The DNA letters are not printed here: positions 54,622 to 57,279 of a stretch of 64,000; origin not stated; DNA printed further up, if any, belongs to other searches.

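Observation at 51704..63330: Eight-gene redox island joining a Bfu-type NuoEFG-like module, two NfnAB-like pairs and three copies of an uncharacterised CxxC module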

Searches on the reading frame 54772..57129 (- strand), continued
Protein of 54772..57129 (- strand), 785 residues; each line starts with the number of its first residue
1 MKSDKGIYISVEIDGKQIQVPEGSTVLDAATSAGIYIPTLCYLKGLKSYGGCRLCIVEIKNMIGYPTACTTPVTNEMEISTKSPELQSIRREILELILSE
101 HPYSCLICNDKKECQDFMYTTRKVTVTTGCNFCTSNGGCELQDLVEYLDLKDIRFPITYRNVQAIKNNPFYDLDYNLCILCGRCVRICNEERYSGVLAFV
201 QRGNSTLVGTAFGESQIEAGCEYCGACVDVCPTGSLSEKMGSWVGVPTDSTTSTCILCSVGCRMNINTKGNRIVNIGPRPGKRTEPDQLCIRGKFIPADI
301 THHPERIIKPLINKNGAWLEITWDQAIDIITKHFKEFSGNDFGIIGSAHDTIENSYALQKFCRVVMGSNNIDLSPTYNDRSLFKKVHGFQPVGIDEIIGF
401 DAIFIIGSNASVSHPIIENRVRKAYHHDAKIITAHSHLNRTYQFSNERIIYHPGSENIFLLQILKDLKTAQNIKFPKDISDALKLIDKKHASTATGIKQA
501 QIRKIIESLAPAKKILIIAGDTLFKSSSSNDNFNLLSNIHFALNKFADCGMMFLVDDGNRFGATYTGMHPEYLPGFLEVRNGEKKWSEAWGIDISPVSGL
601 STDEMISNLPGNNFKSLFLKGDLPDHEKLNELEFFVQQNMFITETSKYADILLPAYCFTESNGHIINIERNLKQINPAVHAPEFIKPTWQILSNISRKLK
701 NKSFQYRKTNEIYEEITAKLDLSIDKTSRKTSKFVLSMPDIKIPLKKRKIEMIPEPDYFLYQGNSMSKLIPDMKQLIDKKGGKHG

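Call 26: search_solved_structures(query=window:54772-57129:-, max_evalue=1e-60, show_alignments=5)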
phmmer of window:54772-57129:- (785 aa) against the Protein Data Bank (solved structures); distinct sequences matched with E-value up to 1e-60: 5.
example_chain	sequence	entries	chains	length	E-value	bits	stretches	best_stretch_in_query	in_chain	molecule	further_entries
6tg9_A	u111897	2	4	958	7.4e-86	291.9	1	6-718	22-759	Formate dehydrogenase subunit alpha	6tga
9wxb_B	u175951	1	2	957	3.7e-85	289.5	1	6-718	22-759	Formate dehydrogenase alpha subunit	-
8rqz_C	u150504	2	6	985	1.4e-68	234.7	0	250-719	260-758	Probable oxidoreductase YjgC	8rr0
9gzq_A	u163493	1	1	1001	1.6e-68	234.6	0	250-719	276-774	Probable oxidoreductase YjgC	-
9bov_A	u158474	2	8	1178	7e-61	209.3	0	133-567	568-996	Molybdopterin oxidoreductase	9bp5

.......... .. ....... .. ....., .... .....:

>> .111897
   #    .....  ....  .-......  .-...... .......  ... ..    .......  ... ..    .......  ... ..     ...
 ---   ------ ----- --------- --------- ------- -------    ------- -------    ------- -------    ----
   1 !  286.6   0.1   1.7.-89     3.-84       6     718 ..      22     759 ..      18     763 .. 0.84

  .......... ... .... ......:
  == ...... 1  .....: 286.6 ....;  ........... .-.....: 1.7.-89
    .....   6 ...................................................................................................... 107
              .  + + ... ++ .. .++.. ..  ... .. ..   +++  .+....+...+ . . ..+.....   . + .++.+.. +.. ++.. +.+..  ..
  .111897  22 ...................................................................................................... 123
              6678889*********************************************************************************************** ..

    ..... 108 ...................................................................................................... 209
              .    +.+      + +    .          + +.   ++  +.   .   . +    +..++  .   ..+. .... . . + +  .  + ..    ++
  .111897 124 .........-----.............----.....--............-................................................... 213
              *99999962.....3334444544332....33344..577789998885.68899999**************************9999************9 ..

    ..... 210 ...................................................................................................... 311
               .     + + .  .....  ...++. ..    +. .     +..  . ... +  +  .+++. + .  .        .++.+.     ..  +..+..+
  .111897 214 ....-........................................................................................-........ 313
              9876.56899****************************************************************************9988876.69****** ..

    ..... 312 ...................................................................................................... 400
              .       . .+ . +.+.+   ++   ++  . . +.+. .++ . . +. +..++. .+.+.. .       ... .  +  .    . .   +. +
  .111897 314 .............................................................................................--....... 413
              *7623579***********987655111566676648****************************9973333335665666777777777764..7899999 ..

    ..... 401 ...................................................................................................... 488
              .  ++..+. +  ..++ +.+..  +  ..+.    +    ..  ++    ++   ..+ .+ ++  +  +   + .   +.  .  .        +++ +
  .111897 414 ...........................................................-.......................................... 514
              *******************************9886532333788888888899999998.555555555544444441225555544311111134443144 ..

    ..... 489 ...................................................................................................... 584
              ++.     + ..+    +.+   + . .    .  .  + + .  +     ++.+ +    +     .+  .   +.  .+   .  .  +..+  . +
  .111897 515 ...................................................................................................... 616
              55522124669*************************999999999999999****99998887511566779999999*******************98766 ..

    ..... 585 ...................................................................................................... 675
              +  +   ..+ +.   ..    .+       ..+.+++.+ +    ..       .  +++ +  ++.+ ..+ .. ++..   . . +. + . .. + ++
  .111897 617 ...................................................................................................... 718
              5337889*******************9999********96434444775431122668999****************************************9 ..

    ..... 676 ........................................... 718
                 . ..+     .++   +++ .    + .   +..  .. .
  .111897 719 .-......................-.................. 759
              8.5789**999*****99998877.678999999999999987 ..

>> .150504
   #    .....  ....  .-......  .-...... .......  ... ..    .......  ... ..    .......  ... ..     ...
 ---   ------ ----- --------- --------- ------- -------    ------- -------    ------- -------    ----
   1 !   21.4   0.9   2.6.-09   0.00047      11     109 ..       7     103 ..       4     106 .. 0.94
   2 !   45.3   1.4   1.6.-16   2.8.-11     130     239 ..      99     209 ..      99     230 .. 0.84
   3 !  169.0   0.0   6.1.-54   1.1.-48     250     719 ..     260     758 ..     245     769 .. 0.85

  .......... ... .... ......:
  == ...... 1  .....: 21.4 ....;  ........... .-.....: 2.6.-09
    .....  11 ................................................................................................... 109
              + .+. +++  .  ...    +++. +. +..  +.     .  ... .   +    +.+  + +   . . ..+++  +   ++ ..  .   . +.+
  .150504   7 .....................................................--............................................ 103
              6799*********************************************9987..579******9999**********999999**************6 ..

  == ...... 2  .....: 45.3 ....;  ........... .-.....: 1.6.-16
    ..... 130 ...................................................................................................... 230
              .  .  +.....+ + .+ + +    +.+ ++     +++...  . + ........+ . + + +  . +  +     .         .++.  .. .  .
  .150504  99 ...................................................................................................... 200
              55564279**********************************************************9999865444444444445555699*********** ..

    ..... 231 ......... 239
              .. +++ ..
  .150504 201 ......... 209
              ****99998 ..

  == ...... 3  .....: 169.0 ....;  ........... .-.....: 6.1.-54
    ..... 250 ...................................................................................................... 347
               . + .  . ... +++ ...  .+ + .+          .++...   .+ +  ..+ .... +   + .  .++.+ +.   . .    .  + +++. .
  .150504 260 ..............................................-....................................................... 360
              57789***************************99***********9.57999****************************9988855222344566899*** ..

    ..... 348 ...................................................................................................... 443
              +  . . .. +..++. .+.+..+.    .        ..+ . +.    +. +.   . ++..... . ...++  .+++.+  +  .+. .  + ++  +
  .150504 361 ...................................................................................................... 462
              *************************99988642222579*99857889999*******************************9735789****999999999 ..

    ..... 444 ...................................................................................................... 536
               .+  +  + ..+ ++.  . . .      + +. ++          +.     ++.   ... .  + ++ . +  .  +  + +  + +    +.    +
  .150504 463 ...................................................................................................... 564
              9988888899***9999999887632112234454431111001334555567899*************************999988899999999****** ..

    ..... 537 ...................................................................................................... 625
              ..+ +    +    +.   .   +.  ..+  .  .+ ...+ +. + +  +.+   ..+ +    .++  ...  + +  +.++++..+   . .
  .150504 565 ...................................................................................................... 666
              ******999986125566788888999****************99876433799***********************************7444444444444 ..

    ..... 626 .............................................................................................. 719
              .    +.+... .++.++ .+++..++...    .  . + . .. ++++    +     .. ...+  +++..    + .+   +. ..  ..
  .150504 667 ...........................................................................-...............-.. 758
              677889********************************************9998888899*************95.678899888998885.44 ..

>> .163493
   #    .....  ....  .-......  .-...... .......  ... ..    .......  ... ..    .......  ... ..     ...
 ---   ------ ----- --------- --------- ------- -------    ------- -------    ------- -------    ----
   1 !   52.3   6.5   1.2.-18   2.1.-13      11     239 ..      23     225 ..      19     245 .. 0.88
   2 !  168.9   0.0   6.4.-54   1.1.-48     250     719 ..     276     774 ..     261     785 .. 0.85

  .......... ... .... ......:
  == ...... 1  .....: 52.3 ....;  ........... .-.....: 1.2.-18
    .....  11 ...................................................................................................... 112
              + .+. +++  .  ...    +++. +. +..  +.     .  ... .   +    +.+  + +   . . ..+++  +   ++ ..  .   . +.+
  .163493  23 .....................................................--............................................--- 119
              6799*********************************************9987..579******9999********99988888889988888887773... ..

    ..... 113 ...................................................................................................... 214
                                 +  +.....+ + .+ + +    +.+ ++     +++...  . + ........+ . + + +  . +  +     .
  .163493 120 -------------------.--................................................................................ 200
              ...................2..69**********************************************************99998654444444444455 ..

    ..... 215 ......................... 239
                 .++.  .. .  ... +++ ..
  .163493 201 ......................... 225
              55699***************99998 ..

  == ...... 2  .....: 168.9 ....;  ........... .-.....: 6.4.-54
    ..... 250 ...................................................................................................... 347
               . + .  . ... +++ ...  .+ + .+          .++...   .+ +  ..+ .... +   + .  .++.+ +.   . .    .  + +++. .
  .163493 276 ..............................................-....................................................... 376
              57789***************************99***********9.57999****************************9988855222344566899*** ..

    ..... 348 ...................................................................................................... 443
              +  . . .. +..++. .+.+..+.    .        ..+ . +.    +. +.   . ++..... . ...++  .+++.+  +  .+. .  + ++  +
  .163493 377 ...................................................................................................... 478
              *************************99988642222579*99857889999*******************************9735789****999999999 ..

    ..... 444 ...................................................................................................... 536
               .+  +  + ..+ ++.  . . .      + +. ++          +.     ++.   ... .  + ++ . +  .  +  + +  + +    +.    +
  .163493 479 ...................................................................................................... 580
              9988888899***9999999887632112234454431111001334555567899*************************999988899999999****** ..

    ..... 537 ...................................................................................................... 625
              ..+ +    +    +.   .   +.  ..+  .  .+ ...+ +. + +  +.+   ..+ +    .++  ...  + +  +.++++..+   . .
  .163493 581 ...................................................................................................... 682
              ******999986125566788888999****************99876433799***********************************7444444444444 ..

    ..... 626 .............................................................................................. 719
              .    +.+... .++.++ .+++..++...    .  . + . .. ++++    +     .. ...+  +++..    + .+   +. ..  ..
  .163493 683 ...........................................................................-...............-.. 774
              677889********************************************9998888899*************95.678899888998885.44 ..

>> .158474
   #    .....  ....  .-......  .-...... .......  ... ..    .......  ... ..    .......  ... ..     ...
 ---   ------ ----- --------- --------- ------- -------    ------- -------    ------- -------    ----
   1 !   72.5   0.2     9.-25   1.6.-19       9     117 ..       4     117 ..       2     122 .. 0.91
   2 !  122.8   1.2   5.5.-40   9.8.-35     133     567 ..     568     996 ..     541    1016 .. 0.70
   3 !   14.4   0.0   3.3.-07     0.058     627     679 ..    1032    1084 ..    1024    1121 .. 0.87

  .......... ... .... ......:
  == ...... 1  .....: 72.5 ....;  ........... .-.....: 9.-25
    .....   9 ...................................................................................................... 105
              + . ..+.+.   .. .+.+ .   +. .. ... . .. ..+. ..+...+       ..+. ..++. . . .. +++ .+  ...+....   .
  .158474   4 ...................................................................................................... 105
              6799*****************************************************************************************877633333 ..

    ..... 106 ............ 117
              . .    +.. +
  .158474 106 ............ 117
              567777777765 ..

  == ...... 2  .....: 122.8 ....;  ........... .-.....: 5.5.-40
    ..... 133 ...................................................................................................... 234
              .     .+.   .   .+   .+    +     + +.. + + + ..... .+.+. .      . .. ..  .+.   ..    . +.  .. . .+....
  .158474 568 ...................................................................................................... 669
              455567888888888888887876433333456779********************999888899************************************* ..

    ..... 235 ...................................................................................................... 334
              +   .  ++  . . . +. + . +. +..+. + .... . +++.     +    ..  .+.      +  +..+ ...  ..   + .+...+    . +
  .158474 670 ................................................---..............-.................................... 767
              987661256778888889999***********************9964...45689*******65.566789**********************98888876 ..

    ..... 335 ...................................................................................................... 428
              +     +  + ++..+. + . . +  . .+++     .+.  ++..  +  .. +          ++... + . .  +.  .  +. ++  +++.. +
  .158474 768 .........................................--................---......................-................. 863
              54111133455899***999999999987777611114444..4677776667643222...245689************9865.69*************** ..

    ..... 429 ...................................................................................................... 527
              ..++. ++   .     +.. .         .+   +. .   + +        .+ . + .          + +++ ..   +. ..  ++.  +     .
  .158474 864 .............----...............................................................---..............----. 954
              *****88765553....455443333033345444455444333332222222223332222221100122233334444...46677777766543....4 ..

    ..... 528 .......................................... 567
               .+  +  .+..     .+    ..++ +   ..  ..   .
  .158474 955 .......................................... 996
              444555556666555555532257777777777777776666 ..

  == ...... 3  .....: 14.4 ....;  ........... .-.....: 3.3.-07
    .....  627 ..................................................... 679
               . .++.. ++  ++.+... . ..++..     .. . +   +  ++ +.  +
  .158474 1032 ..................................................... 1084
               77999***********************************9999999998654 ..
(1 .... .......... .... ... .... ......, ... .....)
